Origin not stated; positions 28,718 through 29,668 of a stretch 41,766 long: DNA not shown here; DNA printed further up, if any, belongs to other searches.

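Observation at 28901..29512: IleRS with an in-frame histidine-phosphatase (PGAM-type) domain nested inside its zinc knuckle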

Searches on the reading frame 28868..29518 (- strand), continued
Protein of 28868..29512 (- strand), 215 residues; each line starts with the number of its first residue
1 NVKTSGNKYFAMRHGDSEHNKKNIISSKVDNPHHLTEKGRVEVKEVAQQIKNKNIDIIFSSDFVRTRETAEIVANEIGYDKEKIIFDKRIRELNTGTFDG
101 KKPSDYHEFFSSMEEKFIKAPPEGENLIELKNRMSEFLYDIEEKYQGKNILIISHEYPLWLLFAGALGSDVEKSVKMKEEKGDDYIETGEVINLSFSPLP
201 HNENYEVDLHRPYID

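Call 90: find_homologous_proteins(query=P0366, max_evalue=1e-30)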
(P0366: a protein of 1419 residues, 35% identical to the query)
Query P0366 (1419 aa): 8000 proteins with E <= 1e-30 among 8000 candidates; the best 120 are listed.
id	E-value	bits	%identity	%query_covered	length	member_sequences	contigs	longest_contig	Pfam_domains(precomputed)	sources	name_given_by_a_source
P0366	0.0e+0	3309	100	100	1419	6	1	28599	PF09334.18,PF08264.20,PF00133.29,PF19302.5,PF00300.28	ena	-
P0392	0.0e+0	1538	53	53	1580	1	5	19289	PF13673.14,PF09334.18,PF08264.20,PF13508.14,PF00133.29,PF14542.13,PF19302.5,PF00300.28,PF00583.32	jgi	jgi:isoleucyl-tRNA synthetase/phosphohistidine phosphatase SixA/N-acetylglutamate synthase-like GNAT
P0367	0.0e+0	1478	49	100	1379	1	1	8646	PF09334.18,PF08264.20,PF00133.29,PF19302.5,PF00300.28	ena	-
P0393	0.0e+0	1452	44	59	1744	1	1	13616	PF13673.14,PF09334.18,PF08264.20,PF13508.14,PF00133.29,PF19302.5,PF00300.28,PF00583.32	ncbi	-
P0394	0.0e+0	1438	49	99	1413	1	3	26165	PF09334.18,PF08264.20,PF00133.29,PF19302.5,PF00300.28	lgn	-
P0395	0.0e+0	1437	48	99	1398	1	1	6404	PF09334.18,PF08264.20,PF00133.29,PF19302.5,PF00300.28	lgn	-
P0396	0.0e+0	1434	44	63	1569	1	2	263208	PF09334.18,PF08264.20,PF00133.29,PF19302.5,PF00300.28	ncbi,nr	ncbi:hypothetical protein CSB37_01280 [bacterium DOLZORAL124_38_8]|nr:MAG: hypothetical protein CSB3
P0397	0.0e+0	1417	47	99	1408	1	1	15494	PF09334.18,PF08264.20,PF00133.29,PF19302.5,PF00300.28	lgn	-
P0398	0.0e+0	1406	46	100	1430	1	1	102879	PF09334.18,PF08264.20,PF00133.29,PF19302.5,PF00300.28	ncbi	-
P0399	0.0e+0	1401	47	99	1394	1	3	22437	PF09334.18,PF08264.20,PF00133.29,PF19302.5,PF00300.28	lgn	-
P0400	0.0e+0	1390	60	40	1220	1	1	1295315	PF09334.18,PF08264.20,PF00133.29,PF19302.5,PF00300.28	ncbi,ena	-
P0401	0.0e+0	1387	48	51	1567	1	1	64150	PF13673.14,PF09334.18,PF08264.20,PF00133.29,PF19302.5,PF00300.28,PF00583.32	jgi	jgi:isoleucyl-tRNA synthetase/GNAT superfamily N-acetyltransferase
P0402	0.0e+0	1383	47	98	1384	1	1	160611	PF09334.18,PF08264.20,PF00133.29,PF19302.5,PF00300.28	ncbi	-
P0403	0.0e+0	1382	58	39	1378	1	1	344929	PF13673.14,PF09334.18,PF08264.20,PF13508.14,PF00133.29,PF19302.5,PF00300.28,PF00583.32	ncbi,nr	ncbi:MAG: GNAT family N-acetyltransferase [Candidatus Gracilibacteria bacterium]|nr:GNAT family N-ac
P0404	0.0e+0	1380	58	38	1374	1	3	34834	PF09334.18,PF04480.19,PF08264.20,PF00133.29,PF19302.5,PF00300.28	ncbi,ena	-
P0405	0.0e+0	1379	59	39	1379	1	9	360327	PF13673.14,PF09334.18,PF08264.20,PF13508.14,PF00133.29,PF19302.5,PF00300.28,PF00583.32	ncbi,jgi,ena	jgi:isoleucyl-tRNA synthetase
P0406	0.0e+0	1379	56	40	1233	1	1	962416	PF09334.18,PF08264.20,PF00133.29,PF19302.5,PF00300.28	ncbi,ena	-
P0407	0.0e+0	1377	59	39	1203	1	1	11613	PF09334.18,PF08264.20,PF00133.29,PF19302.5,PF00300.28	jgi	jgi:isoleucyl-tRNA synthetase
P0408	0.0e+0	1374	58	40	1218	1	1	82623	PF09334.18,PF08264.20,PF00133.29,PF19302.5,PF00300.28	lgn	-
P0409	0.0e+0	1371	58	40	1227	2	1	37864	PF09334.18,PF08264.20,PF00133.29,PF19302.5,PF00300.28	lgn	-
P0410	0.0e+0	1370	46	100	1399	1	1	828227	PF09334.18,PF08264.20,PF00133.29,PF19302.5,PF00300.28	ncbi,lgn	-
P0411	0.0e+0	1369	45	99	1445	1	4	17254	PF09334.18,PF08264.20,PF00133.29,PF19302.5,PF00300.28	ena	-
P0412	0.0e+0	1367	56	40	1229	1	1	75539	PF09334.18,PF08264.20,PF00133.29,PF19302.5,PF00300.28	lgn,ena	-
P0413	0.0e+0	1365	59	39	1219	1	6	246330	PF09334.18,PF08264.20,PF00133.29,PF19302.5,PF00300.28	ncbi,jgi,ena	jgi:isoleucyl-tRNA synthetase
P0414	0.0e+0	1365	54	44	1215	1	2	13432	PF09334.18,PF08264.20,PF00133.29,PF19302.5,PF00300.28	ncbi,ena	-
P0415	0.0e+0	1364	59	39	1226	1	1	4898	PF09334.18,PF08264.20,PF00133.29,PF19302.5,PF00300.28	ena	-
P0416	0.0e+0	1357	55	40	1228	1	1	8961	PF09334.18,PF08264.20,PF00133.29,PF19302.5,PF00300.28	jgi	jgi:isoleucyl-tRNA synthetase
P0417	0.0e+0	1356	57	38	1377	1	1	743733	PF09334.18,PF04480.19,PF08264.20,PF00133.29,PF19302.5,PF00300.28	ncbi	-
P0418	0.0e+0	1352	56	38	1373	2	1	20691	PF09334.18,PF04480.19,PF08264.20,PF00133.29,PF19302.5,PF00300.28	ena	-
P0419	0.0e+0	1352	57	39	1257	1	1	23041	PF09334.18,PF08264.20,PF00133.29,PF19302.5,PF00300.28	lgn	-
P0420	0.0e+0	1351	56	39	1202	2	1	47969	PF09334.18,PF08264.20,PF00133.29,PF19302.5,PF00300.28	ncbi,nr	ncbi:isoleucine--tRNA ligase [Candidatus Gracilibacteria bacterium]|nr:isoleucine--tRNA ligase [Cand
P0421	0.0e+0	1351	45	100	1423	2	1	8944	PF09334.18,PF08264.20,PF00133.29,PF19302.5,PF00300.28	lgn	-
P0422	0.0e+0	1349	54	39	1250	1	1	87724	PF09334.18,PF08264.20,PF00133.29,PF19302.5,PF00300.28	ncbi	-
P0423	0.0e+0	1346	53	39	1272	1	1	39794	PF09334.18,PF08264.20,PF00133.29,PF19302.5,PF00300.28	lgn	-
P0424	0.0e+0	1345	57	39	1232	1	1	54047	PF09334.18,PF08264.20,PF00133.29,PF19302.5,PF00300.28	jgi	jgi:isoleucyl-tRNA synthetase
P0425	0.0e+0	1345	56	39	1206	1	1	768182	PF09334.18,PF08264.20,PF00133.29,PF19302.5,PF00300.28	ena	-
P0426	0.0e+0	1345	55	40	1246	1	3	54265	PF09334.18,PF08264.20,PF00133.29,PF19302.5,PF00300.28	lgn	-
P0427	0.0e+0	1343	57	39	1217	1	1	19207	PF09334.18,PF08264.20,PF00133.29,PF19302.5,PF00300.28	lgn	-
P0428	0.0e+0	1341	58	39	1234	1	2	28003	PF09334.18,PF08264.20,PF00133.29,PF19302.5,PF00300.28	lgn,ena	-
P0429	0.0e+0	1340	55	40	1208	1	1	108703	PF09334.18,PF08264.20,PF00133.29,PF19302.5,PF00300.28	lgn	-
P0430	0.0e+0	1333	56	40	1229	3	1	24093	PF09334.18,PF08264.20,PF00133.29,PF19302.5,PF00300.28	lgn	-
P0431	0.0e+0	1330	52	44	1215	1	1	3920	PF09334.18,PF08264.20,PF00133.29,PF19302.5,PF00300.28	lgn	-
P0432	0.0e+0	1328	58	40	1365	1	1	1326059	PF13673.14,PF09334.18,PF08264.20,PF13508.14,PF00133.29,PF19302.5,PF00300.28,PF00583.32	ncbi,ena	-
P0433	0.0e+0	1327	53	44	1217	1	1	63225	PF09334.18,PF08264.20,PF00133.29,PF19302.5,PF00300.28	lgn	-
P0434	0.0e+0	1327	53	40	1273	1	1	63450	PF09334.18,PF08264.20,PF00133.29,PF19302.5,PF00300.28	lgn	-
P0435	0.0e+0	1326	52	44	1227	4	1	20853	PF09334.18,PF08264.20,PF00133.29,PF19302.5,PF00300.28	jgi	-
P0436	0.0e+0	1324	45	99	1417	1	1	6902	PF09334.18,PF08264.20,PF00133.29,PF19302.5,PF00300.28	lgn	-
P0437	0.0e+0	1317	52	44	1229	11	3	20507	PF09334.18,PF08264.20,PF00133.29,PF19302.5,PF00300.28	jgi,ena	-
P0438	0.0e+0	1311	55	40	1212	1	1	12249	PF09334.18,PF08264.20,PF00133.29,PF19302.5,PF00300.28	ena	-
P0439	0.0e+0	1304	54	39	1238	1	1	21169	PF09334.18,PF08264.20,PF00133.29,PF19302.5,PF00300.28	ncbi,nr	ncbi:class I tRNA ligase family protein [Candidatus Gracilibacteria bacterium]|nr:class I tRNA ligas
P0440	0.0e+0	1302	53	40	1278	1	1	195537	PF09334.18,PF08264.20,PF00133.29,PF19302.5,PF00300.28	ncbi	-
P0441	0.0e+0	1295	54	40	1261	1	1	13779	PF09334.18,PF08264.20,PF00133.29,PF19302.5,PF00300.28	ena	-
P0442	0.0e+0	1293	56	39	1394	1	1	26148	PF09334.18,PF08264.20,PF12697.14,PF00133.29,PF06821.20,PF19302.5,PF00300.28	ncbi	-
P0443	0.0e+0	1291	55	40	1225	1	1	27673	PF09334.18,PF08264.20,PF00133.29,PF19302.5,PF00300.28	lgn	-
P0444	0.0e+0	1289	46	47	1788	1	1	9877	PF13673.14,PF09334.18,PF08264.20,PF13508.14,PF00133.29,PF18819.7,PF19302.5,PF00300.28,PF00583.32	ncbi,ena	-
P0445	0.0e+0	1280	49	44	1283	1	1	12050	PF09334.18,PF08264.20,PF00133.29,PF19302.5,PF00300.28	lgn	-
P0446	0.0e+0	1244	56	38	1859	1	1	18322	PF13673.14,PF09334.18,PF08264.20,PF13508.14,PF00133.29,PF19302.5,PF00300.28,PF00583.32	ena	-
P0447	0.0e+0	1238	52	38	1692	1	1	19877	PF09334.18,PF08264.20,PF00133.29,PF19302.5,PF00300.28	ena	-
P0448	0.0e+0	1223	54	40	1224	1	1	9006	PF09334.18,PF08264.20,PF00133.29,PF19302.5,PF00300.28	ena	-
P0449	0.0e+0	1218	50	46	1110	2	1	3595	PF09334.18,PF08264.20,PF00133.29,PF19302.5,PF00300.28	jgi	-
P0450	0.0e+0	1198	53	40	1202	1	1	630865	PF09334.18,PF08264.20,PF00133.29,PF19302.5,PF00300.28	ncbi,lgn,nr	ncbi:isoleucine--tRNA ligase [Candidatus Peribacteria bacterium]|nr:isoleucine--tRNA ligase [Candida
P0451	0.0e+0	1181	52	41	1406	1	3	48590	PF09334.18,PF08264.20,PF00133.29,PF19302.5,PF00300.28,PF00583.32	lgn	-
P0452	0.0e+0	1172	58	40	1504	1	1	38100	PF13419.13,PF09334.18,PF08264.20,PF00702.33,PF00133.29,PF13242.13,PF19302.5,PF06888.19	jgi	jgi:isoleucyl-tRNA synthetase/phosphoglycolate phosphatase-like HAD superfamily hydrolase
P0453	0.0e+0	1168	45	52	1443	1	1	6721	PF09334.18,PF08264.20,PF00133.29,PF13671.13,PF13238.13,PF19302.5,PF00300.28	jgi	jgi:isoleucyl-tRNA synthetase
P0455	0.0e+0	1143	49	63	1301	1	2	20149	PF09334.18,PF08264.20,PF00133.29,PF19302.5,PF00300.28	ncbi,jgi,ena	ncbi:MAG: class I tRNA ligase family protein [Candidatus Peregrinibacteria bacterium]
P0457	0.0e+0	1127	53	40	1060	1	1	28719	PF09334.18,PF08264.20,PF00133.29,PF00300.28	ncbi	ncbi:MAG TPA: isoleucine--tRNA ligase, partial [Candidatus Gracilibacteria bacterium]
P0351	0.0e+0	1096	48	52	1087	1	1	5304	PF09334.18,PF00133.29,PF00300.28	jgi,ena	-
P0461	0.0e+0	1062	44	51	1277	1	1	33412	PF09334.18,PF08264.20,PF00133.29,PF19302.5,PF00300.28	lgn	-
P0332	0.0e+0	1053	44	52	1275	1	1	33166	PF09334.18,PF08264.20,PF00133.29,PF19302.5,PF00300.28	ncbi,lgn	-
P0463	0.0e+0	1038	43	51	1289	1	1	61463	PF09334.18,PF08264.20,PF00133.29,PF19302.5,PF00300.28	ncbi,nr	ncbi:class I tRNA ligase family protein [Candidatus Peregrinibacteria bacterium]|nr:class I tRNA lig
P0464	0.0e+0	1032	40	62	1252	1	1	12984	PF09334.18,PF08264.20,PF00133.29,PF19302.5,PF00300.28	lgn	-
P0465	0.0e+0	1024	40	52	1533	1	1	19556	PF13673.14,PF09334.18,PF08264.20,PF13508.14,PF00133.29,PF19302.5,PF00300.28,PF00583.32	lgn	-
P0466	0.0e+0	1018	42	62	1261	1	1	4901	PF09334.18,PF08264.20,PF00133.29,PF19302.5,PF00300.28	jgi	jgi:isoleucyl-tRNA synthetase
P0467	0.0e+0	1016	38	46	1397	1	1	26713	PF09334.18,PF04480.19,PF08264.20,PF00133.29,PF19302.5,PF00300.28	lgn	-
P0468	1.4e-297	1009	-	-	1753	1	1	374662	PF06414.19,PF09334.18,PF04480.19,PF08264.20,PF00133.29,PF18741.8,PF13671.13,PF13238.13,PF19302.5,PF00300.28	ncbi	-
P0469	1.5e-297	1008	38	62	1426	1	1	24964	PF13673.14,PF09334.18,PF08264.20,PF13508.14,PF00133.29,PF19302.5,PF00300.28,PF00583.32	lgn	-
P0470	7.5e-297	1006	41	51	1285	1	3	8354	PF09334.18,PF08264.20,PF00133.29,PF19302.5,PF00300.28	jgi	jgi:isoleucyl-tRNA synthetase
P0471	1.5e-294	998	41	52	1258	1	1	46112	PF09334.18,PF08264.20,PF00133.29,PF19302.5,PF00300.28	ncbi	-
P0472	4.4e-293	994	40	52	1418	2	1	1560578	PF13673.14,PF09334.18,PF08264.20,PF13508.14,PF00133.29,PF19302.5,PF00300.28,PF00583.32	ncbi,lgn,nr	ncbi:GNAT family N-acetyltransferase [Candidatus Peregrinibacteria bacterium]|nr:MAG: GNAT family N-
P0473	8.5e-290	983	-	-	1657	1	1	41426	PF13673.14,PF09334.18,PF08264.20,PF13508.14,PF00133.29,PF13238.13,PF19302.5,PF00300.28,PF00583.32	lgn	-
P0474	2.2e-289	981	-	-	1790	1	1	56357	PF13673.14,PF09334.18,PF00133.29,PF13671.13,PF13238.13,PF01797.22,PF00300.28,PF00583.32,PF08264.20,PF13508.14,PF19302.5,PF20720.4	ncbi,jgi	jgi:isoleucyl-tRNA synthetase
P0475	1.0e-286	972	38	62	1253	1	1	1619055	PF09334.18,PF08264.20,PF00133.29,PF19302.5,PF00300.28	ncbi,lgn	ncbi:MAG: class I tRNA ligase family protein [Candidatus Gracilibacteria bacterium]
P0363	3.4e-282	957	42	51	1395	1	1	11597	PF09334.18,PF08264.20,PF00133.29,PF13238.13,PF19302.5,PF00300.28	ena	-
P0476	6.0e-281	953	41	62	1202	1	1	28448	PF09334.18,PF08264.20,PF00133.29,PF19302.5,PF00300.28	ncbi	-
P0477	6.5e-281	953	42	62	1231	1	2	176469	PF09334.18,PF08264.20,PF00133.29,PF19302.5,PF00300.28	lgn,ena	-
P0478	5.3e-280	950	42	62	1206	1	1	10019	PF09334.18,PF08264.20,PF00133.29,PF19302.5,PF00300.28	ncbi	-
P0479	1.3e-279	949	38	62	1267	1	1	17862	PF09334.18,PF08264.20,PF00133.29,PF19302.5,PF00300.28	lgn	-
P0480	9.9e-279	946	41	62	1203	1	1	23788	PF09334.18,PF08264.20,PF00133.29,PF19302.5,PF00300.28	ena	-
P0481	2.8e-278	945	42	62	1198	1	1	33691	PF09334.18,PF08264.20,PF00133.29,PF19302.5,PF00300.28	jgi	jgi:isoleucyl-tRNA synthetase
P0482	3.1e-277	941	40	62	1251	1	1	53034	PF09334.18,PF08264.20,PF00133.29,PF19302.5,PF00300.28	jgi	-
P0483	1.9e-276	938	43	62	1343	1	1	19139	PF09334.18,PF08264.20,PF00133.29,PF19302.5,PF00300.28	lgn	-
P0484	9.5e-275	933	42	62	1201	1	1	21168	PF09334.18,PF08264.20,PF00133.29,PF19302.5,PF00300.28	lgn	-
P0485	1.6e-274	932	41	62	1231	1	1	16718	PF09334.18,PF08264.20,PF00133.29,PF19302.5,PF00300.28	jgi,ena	-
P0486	7.4e-274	930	42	62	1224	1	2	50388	PF09334.18,PF08264.20,PF00133.29,PF19302.5,PF00300.28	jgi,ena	-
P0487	7.7e-274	930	42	62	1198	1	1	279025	PF09334.18,PF08264.20,PF00133.29,PF19302.5,PF00300.28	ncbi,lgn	-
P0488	7.9e-274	930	38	51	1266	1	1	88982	PF09334.18,PF08264.20,PF00133.29,PF19302.5,PF00300.28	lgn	-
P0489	2.1e-272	925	37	51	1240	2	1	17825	PF09334.18,PF08264.20,PF00133.29,PF19302.5,PF00300.28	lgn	-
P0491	5.6e-272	924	39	62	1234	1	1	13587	PF09334.18,PF08264.20,PF00133.29,PF19302.5,PF00300.28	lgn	-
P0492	1.6e-271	922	41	65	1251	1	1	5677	PF09334.18,PF08264.20,PF00133.29,PF19302.5,PF00300.28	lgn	-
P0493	4.7e-271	921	38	50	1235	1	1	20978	PF09334.18,PF08264.20,PF00133.29,PF19302.5,PF00300.28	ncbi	-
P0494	1.6e-270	919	37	53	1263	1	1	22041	PF09334.18,PF08264.20,PF00133.29,PF19302.5,PF00300.28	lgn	-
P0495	1.5e-268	912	41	62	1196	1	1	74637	PF09334.18,PF01406.26,PF08264.20,PF00133.29,PF19302.5,PF00300.28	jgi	-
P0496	2.9e-268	911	41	62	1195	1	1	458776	PF09334.18,PF08264.20,PF00133.29,PF19302.5,PF00300.28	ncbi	-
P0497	1.0e-267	910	41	62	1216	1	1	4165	PF09334.18,PF08264.20,PF00133.29,PF19302.5,PF00300.28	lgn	-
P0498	1.2e-266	906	40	62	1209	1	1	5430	PF09334.18,PF08264.20,PF00133.29,PF19302.5,PF00300.28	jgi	jgi:isoleucyl-tRNA synthetase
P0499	3.7e-266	904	40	62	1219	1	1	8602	PF09334.18,PF08264.20,PF00133.29,PF19302.5,PF00300.28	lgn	-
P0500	7.1e-266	903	41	62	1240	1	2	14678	PF09334.18,PF08264.20,PF00133.29,PF19302.5,PF00300.28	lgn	-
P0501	7.5e-266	903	37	52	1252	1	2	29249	PF09334.18,PF08264.20,PF00133.29,PF19302.5,PF00300.28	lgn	-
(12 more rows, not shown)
